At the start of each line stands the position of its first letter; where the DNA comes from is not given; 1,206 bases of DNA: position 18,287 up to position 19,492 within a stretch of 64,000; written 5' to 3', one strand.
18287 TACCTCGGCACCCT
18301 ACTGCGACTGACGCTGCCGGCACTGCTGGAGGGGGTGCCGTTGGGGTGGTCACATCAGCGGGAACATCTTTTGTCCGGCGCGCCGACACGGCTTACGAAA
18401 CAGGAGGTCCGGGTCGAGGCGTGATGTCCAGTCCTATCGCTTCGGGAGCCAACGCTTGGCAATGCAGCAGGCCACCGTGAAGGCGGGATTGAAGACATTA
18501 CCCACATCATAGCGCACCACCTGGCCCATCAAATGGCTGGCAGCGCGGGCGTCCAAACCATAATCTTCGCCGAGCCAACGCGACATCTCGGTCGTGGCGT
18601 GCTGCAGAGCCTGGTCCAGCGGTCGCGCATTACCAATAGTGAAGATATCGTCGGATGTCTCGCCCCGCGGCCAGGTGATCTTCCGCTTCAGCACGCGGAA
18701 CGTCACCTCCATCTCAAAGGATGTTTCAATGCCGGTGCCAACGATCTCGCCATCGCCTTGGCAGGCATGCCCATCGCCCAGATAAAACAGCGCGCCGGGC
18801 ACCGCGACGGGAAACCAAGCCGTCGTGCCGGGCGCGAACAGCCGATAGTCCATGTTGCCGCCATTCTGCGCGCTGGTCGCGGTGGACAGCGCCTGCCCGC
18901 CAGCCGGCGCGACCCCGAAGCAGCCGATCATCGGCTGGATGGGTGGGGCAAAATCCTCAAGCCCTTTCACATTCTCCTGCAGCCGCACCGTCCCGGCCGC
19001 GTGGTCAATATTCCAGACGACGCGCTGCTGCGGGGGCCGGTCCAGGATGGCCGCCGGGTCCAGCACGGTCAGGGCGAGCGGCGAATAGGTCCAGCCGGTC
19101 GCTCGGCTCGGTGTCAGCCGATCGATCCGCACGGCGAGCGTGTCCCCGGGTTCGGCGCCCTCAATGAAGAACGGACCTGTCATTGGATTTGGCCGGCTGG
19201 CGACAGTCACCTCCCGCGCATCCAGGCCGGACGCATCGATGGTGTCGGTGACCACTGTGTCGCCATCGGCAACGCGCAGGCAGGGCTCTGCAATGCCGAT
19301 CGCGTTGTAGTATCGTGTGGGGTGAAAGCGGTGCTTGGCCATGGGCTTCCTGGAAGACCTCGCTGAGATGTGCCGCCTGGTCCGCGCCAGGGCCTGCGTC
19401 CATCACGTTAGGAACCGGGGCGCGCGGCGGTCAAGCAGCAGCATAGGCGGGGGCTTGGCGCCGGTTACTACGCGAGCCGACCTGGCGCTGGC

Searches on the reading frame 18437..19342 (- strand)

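Call 49: search_protein_families(library=pfam, proteins=[window:18437-19342:-], max_evalue=0.0001)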
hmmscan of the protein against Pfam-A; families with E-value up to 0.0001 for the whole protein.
window:18437-19342:- (302 aa): 1 family
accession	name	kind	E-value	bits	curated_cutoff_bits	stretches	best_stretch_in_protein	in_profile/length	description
PF03069.20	FmdA_AmdA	-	1.9e-26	93.4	27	2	148-241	197-289/373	Acetamidase/Formamidase family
